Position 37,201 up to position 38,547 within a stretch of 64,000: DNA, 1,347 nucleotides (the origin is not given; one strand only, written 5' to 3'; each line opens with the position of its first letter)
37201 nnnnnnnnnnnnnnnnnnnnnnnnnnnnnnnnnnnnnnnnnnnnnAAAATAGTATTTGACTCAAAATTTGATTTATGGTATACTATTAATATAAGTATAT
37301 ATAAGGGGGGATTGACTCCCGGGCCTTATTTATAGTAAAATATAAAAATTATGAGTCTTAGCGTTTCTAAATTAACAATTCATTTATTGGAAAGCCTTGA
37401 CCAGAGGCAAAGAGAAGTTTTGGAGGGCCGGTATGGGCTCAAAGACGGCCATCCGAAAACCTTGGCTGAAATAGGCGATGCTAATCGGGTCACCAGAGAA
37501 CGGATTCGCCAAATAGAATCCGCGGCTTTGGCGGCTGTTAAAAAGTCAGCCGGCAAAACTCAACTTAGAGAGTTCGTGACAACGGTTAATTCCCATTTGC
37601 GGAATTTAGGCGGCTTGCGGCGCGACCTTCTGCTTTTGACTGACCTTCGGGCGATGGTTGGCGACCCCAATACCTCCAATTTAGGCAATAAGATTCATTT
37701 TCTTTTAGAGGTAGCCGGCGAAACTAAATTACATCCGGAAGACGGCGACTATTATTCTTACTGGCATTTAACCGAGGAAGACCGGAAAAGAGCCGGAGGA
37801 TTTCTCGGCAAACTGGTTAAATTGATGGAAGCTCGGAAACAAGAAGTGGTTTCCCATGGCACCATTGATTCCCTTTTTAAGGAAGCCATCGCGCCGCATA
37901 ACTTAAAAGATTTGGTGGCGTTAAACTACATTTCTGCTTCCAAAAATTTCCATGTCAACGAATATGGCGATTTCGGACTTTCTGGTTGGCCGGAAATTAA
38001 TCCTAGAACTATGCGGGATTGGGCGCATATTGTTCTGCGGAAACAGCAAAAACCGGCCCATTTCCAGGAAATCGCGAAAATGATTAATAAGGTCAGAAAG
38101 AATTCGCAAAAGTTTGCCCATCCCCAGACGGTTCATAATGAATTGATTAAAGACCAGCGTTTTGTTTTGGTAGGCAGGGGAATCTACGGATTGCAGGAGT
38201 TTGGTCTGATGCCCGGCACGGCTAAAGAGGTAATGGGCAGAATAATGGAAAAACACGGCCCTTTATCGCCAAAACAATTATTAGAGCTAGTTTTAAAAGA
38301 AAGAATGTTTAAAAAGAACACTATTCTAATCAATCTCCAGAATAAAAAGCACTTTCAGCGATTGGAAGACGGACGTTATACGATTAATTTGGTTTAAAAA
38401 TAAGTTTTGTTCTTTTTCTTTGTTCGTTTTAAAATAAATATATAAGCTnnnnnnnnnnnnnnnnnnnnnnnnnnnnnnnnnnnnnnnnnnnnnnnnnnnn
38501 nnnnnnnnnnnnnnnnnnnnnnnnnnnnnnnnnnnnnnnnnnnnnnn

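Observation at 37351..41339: Cluster: sigma-70 region-4 HTH protein, 2-TM membrane protein, TraD/HerA-like P-loop ATPase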

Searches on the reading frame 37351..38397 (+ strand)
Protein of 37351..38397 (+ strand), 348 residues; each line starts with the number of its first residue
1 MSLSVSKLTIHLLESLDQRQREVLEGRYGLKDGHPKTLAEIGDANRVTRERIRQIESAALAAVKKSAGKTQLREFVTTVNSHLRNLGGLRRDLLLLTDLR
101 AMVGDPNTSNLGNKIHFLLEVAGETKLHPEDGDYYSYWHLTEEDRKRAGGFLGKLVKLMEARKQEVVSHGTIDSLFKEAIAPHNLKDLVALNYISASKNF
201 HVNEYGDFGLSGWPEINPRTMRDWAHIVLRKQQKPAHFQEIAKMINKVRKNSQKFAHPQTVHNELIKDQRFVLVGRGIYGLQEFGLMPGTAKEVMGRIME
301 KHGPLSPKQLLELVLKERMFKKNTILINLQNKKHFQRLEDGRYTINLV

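Call 6: search_protein_families(library=pfam, proteins=[window:37351-38397:+], max_evalue=0.01)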
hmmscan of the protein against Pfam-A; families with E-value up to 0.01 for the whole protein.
window:37351-38397:+ (348 aa): 2 families
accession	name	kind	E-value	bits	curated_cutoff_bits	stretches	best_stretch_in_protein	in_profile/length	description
PF04545.22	Sigma70_r4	-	2e-15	56.5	24.1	1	12-65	1-50/50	Sigma-70, region 4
PF05066.19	HARE-HTH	-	3.5e-08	34.1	25.9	1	219-284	1-71/71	HB1, ASXL, restriction endonuclease HTH domain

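Call 7: search_protein_families(library=ncbifam, proteins=[window:37351-38397:+], max_evalue=0.1)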
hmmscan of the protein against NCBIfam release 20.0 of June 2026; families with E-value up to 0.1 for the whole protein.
window:37351-38397:+ (348 aa): 30 families (the best 25 are shown)
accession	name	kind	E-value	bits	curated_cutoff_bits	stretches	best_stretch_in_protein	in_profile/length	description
NF041931.2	MzaA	equivalog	5e-16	58.7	800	1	4-79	642-717/726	MZA anti-phage system associated sigma-70 family RNA polymerase sigma factor MzaA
NF005643.0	PRK07406.1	equivalog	1.2e-15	57.5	500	1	12-76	332-396/397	RNA polymerase sigma factor RpoD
TIGR02393.1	RpoD_Cterm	equivalog_domain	2.4e-15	56.8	354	1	10-76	171-237/238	RNA polymerase sigma factor RpoD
NF004561.0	PRK05901.1-3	equivalog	3.1e-15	56.3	582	1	11-76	471-536/537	RNA polymerase sigma factor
NF004208.0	PRK05658.1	equivalog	3.5e-15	56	555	1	6-76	559-629/631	RNA polymerase sigma factor RpoD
NF005785.0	PRK07598.1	equivalog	3.8e-15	55.6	554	1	7-78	342-413/415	RNA polymerase sigma factor SigC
NF004562.0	PRK05901.1-4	equivalog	5.6e-15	54.8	779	1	11-79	488-556/571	RNA polymerase sigma factor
NF005642.0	PRK07405.1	subfamily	7.7e-14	51.6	524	1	11-76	253-316/318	RNA polymerase sigma factor SigD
NF006666.0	PRK09210.1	equivalog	1.8e-13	50.6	572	1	11-76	304-369/370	RNA polymerase sigma factor RpoD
TIGR02394.1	rpoS_proteo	equivalog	4.7e-13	49.3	378.7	1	6-67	213-274/285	RNA polymerase sigma factor RpoS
NF004560.0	PRK05901.1-1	equivalog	1.5e-12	47.4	711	1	12-75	451-514/516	RNA polymerase sigma factor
NF005920.0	PRK07921.1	subfamily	2.2e-12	46.6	464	1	11-75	262-326/328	RNA polymerase sigma factor SigB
TIGR02997.1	Sig70-cyanoRpoD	subfamily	5.5e-12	45.6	384.5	1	11-63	245-297/298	RNA polymerase sigma factor, RpoD/SigA family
NF004615.0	PRK05949.1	subfamily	1e-11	44.3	530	1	11-77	262-326/327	RNA polymerase sigma factor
NF004207.0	PRK05657.1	equivalog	1.1e-11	44.7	394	1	6-71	256-321/329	RNA polymerase sigma factor RpoS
TIGR04567.1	RNAP_delt_lowGC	equivalog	2.1e-07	31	42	1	220-284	4-70/83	DNA-directed RNA polymerase subunit delta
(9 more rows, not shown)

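Call 8: search_protein_families(library=phrogs, proteins=[window:37351-38397:+], max_evalue=0.1)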
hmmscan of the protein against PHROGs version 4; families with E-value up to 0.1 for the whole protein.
window:37351-38397:+ (348 aa): 1 family
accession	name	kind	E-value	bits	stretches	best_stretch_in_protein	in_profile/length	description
phrog_351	-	transcription regulation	3.7e-10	40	1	12-172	672-780/928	RNA polymerase sigma factor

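Call 9: search_protein_families(library=padloc, proteins=[window:37351-38397:+], max_evalue=0.1)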
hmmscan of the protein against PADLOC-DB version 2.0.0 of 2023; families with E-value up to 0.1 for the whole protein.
window:37351-38397:+ (348 aa): 1 family
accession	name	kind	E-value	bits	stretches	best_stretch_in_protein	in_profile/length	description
PDLC02203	MzaA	-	4.6e-08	29.8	1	8-83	600-675/683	-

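Call 51: find_homologous_proteins(query=window:37351-38397:+)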
Query window:37351-38397:+ (348 aa): 5710 proteins with E <= 0.001 among 8000 candidates; the best 120 are listed.
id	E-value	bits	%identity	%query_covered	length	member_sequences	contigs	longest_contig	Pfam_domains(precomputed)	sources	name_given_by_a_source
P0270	1.4e-210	717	91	100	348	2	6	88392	PF04545.23,PF05066.20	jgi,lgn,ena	-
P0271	1.6e-168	578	72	100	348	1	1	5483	PF04545.23,PF05066.20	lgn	-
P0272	2.3e-168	578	73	99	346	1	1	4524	PF04545.23,PF05066.20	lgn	-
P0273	5.6e-165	567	71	100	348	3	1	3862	PF04545.23,PF05066.20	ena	-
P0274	8.9e-163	559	71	100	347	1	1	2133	PF04545.23,PF05066.20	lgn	-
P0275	1.1e-159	549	73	96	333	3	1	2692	PF04545.23,PF05066.20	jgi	-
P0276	1.7e-159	549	70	99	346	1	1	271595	PF04545.23,PF05066.20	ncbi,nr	ncbi:MAG: hypothetical protein HZB99_02850 [Candidatus Harrisonbacteria bacterium]|nr:hypothetical p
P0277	2.7e-159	548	70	100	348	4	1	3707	PF04545.23,PF05066.20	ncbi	-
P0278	8.2e-159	546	68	100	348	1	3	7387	PF04545.23,PF05066.20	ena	-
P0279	2.5e-158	545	70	99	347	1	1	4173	PF04545.23,PF05066.20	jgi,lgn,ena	-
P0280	2.0e-157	542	69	99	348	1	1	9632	PF04545.23,PF05066.20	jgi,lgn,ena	-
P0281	1.4e-155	536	68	100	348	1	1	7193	PF04545.23,PF05066.20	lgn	-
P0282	2.6e-155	535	66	100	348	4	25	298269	PF04545.23,PF05066.20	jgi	jgi:hypothetical protein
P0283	1.4e-154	532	67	100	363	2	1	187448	PF04545.23,PF05066.20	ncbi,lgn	-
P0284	5.4e-154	531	67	99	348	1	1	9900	PF04545.23,PF05066.20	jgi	jgi:hypothetical protein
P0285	8.2e-154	530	67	100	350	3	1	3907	PF04545.23,PF05066.20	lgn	-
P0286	1.7e-153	529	65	100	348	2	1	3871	PF04545.23,PF05066.20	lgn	-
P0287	4.2e-152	524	66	99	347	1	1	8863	PF04545.23,PF05066.20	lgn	-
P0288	2.1e-151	522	66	100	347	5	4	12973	PF04545.23,PF05066.20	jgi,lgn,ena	-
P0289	3.5e-150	518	65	99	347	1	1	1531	PF04545.23,PF05066.20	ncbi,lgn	-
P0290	5.7e-150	517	66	99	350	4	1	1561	PF04545.23,PF05066.20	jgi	-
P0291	8.5e-149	513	66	99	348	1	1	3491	PF04545.23,PF05066.20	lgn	-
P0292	4.6e-148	511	63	100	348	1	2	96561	PF04545.23,PF05066.20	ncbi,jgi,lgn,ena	-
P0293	5.0e-148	511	65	100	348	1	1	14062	PF04545.23,PF05066.20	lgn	-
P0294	3.4e-147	508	64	100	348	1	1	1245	PF04545.23,PF05066.20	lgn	-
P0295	4.2e-147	508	64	100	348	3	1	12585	PF04545.23,PF05066.20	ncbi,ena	-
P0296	7.7e-147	507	64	99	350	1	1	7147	PF04545.23,PF05066.20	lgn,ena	-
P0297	3.2e-146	505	63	100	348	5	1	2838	PF04545.23,PF05066.20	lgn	-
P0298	4.3e-146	505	63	100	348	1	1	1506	PF04545.23,PF05066.20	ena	-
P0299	5.0e-146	504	64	100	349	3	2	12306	PF04545.23,PF05066.20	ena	-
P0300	6.6e-146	504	62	100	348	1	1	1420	PF04545.23,PF05066.20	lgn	-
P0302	1.2e-145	503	62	100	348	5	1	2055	PF04545.23,PF05066.20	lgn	-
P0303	3.0e-145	502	65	99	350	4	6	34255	PF04545.23,PF05066.20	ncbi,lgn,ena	ncbi:MAG: sigma factor-like helix-turn-helix DNA-binding protein [Patescibacteria group bacterium]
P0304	8.3e-145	500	64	99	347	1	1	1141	PF04545.23,PF05066.20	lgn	-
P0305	1.1e-144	500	62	100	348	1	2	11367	PF04545.23,PF05066.20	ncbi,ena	-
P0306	1.4e-144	500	61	100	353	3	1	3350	PF04545.23,PF05066.20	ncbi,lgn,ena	-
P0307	1.7e-144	499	62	100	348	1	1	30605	PF04545.23,PF05066.20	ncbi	-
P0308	1.7e-144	499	62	99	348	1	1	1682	PF04545.23,PF05066.20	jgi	jgi:hypothetical protein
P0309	1.9e-144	499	63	100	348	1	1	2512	PF04545.23,PF05066.20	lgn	-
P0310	2.8e-144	499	62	100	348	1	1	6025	PF04545.23,PF05066.20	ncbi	-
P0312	8.9e-144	497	62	100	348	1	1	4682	PF04545.23,PF05066.20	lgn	-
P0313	2.7e-143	495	62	100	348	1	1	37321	PF04545.23,PF05066.20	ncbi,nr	ncbi:MAG: hypothetical protein KGI60_00710 [Patescibacteria group bacterium]|nr:hypothetical protein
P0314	6.9e-143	494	62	99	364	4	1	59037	PF04545.23,PF05066.20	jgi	-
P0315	5.2e-142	491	60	99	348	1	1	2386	PF04545.23,PF05066.20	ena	-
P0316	1.4e-139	483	62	99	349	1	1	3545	PF04545.23,PF05066.20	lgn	-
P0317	1.7e-139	483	62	100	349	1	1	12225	PF04545.23,PF05066.20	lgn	-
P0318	1.0e-138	480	63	98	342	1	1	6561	PF04545.23,PF05066.20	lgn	-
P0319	1.3e-137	477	61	99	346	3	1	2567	PF04545.23,PF05066.20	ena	-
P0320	2.0e-136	473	60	100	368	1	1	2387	PF04545.23,PF05066.20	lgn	-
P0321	4.1e-136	472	62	99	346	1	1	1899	PF04545.23,PF05066.20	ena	-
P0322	2.1e-135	469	60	99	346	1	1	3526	PF04545.23,PF05066.20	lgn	-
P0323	4.4e-135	468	61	99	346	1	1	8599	PF04545.23,PF05066.20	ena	-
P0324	4.7e-135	468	61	99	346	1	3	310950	PF04545.23,PF05066.20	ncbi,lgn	-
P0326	1.3e-133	464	60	99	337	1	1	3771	PF04545.23,PF05066.20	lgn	-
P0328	9.2e-133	461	58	100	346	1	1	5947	PF04545.23,PF05066.20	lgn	-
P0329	3.7e-131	455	60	100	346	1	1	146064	PF04545.23,PF05066.20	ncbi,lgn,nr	ncbi:MAG: sigma factor-like helix-turn-helix DNA-binding protein [Candidatus Pacebacteria bacterium]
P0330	7.5e-131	454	57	100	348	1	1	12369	PF04545.23,PF05066.20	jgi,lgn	jgi:hypothetical protein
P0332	2.7e-129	449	64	86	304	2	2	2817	PF05066.20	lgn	-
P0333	1.5e-128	447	57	100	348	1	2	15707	PF04545.23,PF05066.20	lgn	-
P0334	1.8e-128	447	57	99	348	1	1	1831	PF04545.23,PF05066.20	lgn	-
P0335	5.7e-128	445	56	100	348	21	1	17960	PF04545.23,PF05066.20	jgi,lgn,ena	-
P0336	1.1e-127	444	58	100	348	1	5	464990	PF04545.23,PF05066.20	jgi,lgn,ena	-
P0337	1.4e-127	444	57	100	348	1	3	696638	PF04545.23,PF05066.20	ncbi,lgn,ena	-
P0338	3.8e-127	442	56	100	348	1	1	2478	PF04545.23,PF05066.20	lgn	-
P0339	1.2e-126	441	57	98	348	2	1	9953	PF04545.23,PF05066.20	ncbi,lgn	-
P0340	1.4e-126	440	57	99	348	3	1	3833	PF04545.23,PF05066.20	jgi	jgi:hypothetical protein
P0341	1.7e-126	440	57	100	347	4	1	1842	PF04545.23,PF05066.20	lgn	-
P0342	2.5e-126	440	58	99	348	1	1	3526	PF04545.23,PF05066.20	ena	-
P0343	1.1e-125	438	56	100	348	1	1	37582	PF04545.23,PF05066.20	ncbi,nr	ncbi:MAG: hypothetical protein M1155_02060 [Patescibacteria group bacterium]|nr:hypothetical protein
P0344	1.3e-125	437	57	99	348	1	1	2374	PF04545.23,PF05066.20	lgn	-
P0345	4.3e-125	436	58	99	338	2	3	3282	PF04545.23,PF05066.20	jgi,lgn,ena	-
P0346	4.4e-125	435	56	99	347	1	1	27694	PF04545.23,PF05066.20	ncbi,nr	ncbi:MAG: sigma factor-like helix-turn-helix DNA-binding protein [Candidatus Pacebacteria bacterium]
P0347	6.0e-125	435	57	100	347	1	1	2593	PF04545.23,PF05066.20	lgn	-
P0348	3.9e-123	429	56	100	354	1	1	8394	PF04545.23,PF05066.20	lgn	-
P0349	4.8e-123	429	55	98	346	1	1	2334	PF04545.23,PF05066.20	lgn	-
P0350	9.6e-122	425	58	99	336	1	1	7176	PF04545.23,PF05066.20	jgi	jgi:hypothetical protein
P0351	1.0e-121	424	57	99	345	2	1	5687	PF04545.23,PF05066.20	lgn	-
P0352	1.1e-121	424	55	99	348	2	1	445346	PF04545.23,PF05066.20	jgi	jgi:sigma-70-like protein/HB1/ASXL restriction endonuclease-like protein with HTH domain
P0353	1.2e-120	421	54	99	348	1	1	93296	PF04545.23,PF05066.20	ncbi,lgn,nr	ncbi:hypothetical protein KJ671_00535 [Patescibacteria group bacterium]|nr:hypothetical protein [Pat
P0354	1.6e-120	420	56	100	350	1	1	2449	PF04545.23,PF05066.20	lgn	-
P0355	6.8e-120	418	55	100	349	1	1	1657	PF04545.23,PF05066.20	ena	-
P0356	2.2e-117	410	55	100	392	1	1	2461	PF04545.23,PF05066.20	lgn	-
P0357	1.7e-116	407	65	76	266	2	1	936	PF05066.20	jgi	-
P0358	3.5e-116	406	54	100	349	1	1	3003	PF04545.23,PF05066.20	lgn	-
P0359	7.0e-116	405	54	99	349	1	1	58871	PF04545.23,PF05066.20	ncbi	-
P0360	7.8e-116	405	53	98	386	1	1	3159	PF04545.23,PF05066.20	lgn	-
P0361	9.8e-116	405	54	96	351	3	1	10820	PF04545.23,PF05066.20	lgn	-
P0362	1.1e-115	405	53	99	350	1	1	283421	PF04545.23,PF05066.20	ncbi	-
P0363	3.0e-115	403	53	99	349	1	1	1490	PF04545.23,PF05066.20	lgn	-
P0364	1.0e-114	401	56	99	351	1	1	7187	PF04545.23,PF05066.20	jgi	jgi:hypothetical protein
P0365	3.2e-113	397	54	99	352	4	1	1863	PF04545.23,PF05066.20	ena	-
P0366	2.0e-112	394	57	93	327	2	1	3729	PF04545.23,PF05066.20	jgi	-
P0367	1.4e-108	381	54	99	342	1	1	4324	PF04545.23,PF05066.20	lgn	-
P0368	2.5e-108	380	51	99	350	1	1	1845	PF04545.23,PF05066.20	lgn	-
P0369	1.3e-107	378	50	98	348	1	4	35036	PF04545.23,PF05066.20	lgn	-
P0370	4.2e-107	376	49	99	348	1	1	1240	PF04545.23,PF05066.20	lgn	-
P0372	3.6e-106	373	52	99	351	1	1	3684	PF04545.23,PF05066.20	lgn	-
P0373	1.4e-105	371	52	99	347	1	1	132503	PF04545.23,PF05066.20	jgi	jgi:hypothetical protein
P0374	8.2e-105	369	51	99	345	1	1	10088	PF04545.23,PF05066.20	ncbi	-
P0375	1.5e-104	368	49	99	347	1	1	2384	PF04545.23,PF05066.20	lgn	-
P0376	7.7e-104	366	49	99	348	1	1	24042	PF04545.23,PF05066.20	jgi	jgi:hypothetical protein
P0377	1.4e-103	365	49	99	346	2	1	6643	PF04545.23,PF05066.20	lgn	-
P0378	2.8e-103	364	48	99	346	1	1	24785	PF04545.23,PF05066.20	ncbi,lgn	-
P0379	5.1e-103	363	51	99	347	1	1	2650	PF04545.23,PF05066.20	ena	-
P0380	1.3e-102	362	51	99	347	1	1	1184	PF04545.23,PF05066.20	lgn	-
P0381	2.4e-102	361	49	99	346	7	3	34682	PF04545.23,PF05066.20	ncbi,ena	-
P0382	6.1e-102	359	48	99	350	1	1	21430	PF04545.23,PF05066.20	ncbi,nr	ncbi:MAG: hypothetical protein HZA37_02450 [Parcubacteria group bacterium]|nr:hypothetical protein [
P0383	7.2e-102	359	48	100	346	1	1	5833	PF04545.23,PF05066.20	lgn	-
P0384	7.5e-102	359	50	99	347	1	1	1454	PF04545.23,PF05066.20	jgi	jgi:hypothetical protein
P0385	1.1e-101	359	49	99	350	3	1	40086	PF04545.23,PF05066.20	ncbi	-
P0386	1.6e-101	358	48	99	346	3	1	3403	PF04545.23,PF05066.20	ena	-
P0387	1.6e-101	358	49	99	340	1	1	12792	PF04545.23,PF05066.20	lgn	-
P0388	3.6e-101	357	46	99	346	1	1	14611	PF04545.23,PF05066.20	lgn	-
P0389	4.1e-101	357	49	99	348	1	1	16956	PF04545.23,PF05066.20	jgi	jgi:hypothetical protein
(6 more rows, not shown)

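Call 60: predict_structure(alignment_id=A2)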
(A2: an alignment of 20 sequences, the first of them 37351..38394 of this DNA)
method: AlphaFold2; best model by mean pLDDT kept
length: 348 residues; sequences in the alignment: 20
mean_pLDDT: 88.3   pTM: 0.75
mean pLDDT of the five models: 88.3, 87.2, 86.8, 81.2, 75.0
residues with pLDDT >= 90: 172; 70-90: 163; 50-70: 13; < 50: 0
segments of 3 or more residues with pLDDT < 50: none
pLDDT, mean of each block of 10 residues (from residue 1): 82 90 93 91 92 92 77 89 95 92 78 92 91 95 94 93 79 83 89 95 88 90 91 91 88 79 91 89 85 87 90 85 85 88 81
secondary structure, 60 per line:
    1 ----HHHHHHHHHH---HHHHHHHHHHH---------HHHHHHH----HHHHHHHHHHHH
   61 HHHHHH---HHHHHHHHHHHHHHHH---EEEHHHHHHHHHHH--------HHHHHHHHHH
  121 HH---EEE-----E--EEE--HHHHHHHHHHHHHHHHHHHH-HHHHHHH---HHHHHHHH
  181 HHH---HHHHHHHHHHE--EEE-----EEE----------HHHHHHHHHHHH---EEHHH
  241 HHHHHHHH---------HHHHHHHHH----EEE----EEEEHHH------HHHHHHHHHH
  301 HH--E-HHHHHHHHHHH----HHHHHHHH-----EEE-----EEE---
elements in order: H5-14 H18-28 H38-44 H49-66 H70-85 E89-91 H92-102 H111-122 E126-128 E137-139 H142-161 H163-169 H173-183 H187-196 E200-202 E208-210 H221-232 H238-248 H258-266 E271-273 E278-281 H291-302 H307-317 H322-329 E335-337 E343-345

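Call 74: find_encoding_contigs(protein=P0373, flank=5000, max_places=1)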
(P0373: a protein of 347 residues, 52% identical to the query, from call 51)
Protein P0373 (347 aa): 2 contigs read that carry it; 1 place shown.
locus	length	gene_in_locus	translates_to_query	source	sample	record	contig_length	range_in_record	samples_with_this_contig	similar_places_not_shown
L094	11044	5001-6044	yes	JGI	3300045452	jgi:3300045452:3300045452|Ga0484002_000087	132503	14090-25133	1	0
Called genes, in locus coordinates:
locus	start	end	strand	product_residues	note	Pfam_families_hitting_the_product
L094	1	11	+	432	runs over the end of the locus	PF00989:PAS, PF13188:PAS_8, PF08448:PAS_4, PF12860:PAS_7 (weak), PF13426:PAS_9, PF00512:HisKA, PF02518:HATPase_c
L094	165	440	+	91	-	-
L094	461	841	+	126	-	PF00072:Response_reg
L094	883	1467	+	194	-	PF04542:Sigma70_r2, PF08281:Sigma70_r4_2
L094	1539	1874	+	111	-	-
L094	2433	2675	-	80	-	-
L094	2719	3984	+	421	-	PF21760:SecD_1st, PF22599:SecDF_P1_head, PF03176:MMPL, PF02355:SecD_SecF_C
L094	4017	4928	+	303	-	PF02355:SecD_SecF_C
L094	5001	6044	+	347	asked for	PF04545:Sigma70_r4, PF05066:HARE-HTH (faint)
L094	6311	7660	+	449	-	-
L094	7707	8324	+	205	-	-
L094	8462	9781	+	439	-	PF01935:DUF87 (weak), PF10412:TrwB_AAD_bind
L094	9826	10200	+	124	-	-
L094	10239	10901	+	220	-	PF13462:Thioredoxin_4, PF01323:DSBA, PF13743:Thioredoxin_5 (faint)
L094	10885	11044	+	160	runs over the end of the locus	PF07884:VKOR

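Call 75: find_encoding_contigs(protein=P0381, flank=5000, max_places=1)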
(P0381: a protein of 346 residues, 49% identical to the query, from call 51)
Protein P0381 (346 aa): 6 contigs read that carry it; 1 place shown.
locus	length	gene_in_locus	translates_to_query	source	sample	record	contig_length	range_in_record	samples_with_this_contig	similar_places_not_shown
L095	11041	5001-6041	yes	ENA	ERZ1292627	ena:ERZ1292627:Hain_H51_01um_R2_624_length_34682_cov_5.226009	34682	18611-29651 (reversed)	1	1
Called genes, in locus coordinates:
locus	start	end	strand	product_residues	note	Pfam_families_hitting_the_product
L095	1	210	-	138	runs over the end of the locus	-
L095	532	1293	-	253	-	-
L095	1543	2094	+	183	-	-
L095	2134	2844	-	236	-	PF02163:Peptidase_M50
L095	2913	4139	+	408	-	PF21760:SecD_1st, PF22599:SecDF_P1_head, PF03176:MMPL, PF00873:ACR_tran (weak), PF02355:SecD_SecF_C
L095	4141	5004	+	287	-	PF07549:Sec_GG (faint), PF02355:SecD_SecF_C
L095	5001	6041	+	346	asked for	PF04545:Sigma70_r4, PF05066:HARE-HTH (weak)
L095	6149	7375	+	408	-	PF26449:DUF8128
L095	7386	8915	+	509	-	PF01935:DUF87 (weak), PF02534:T4SS-DNA_transf, PF10412:TrwB_AAD_bind, PF12696:TraG-D_C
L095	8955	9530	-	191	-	PF08207:EFP_N, PF09285:Elong-fact-P_C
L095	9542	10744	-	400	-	PF03054:tRNA_Me_trans, PF24167:DUF7411 (weak), PF03054:tRNA_Me_trans, PF20259:tRNA_Me_trans_M, PF20258:tRNA_Me_trans_C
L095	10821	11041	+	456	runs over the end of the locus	PF03772:Competence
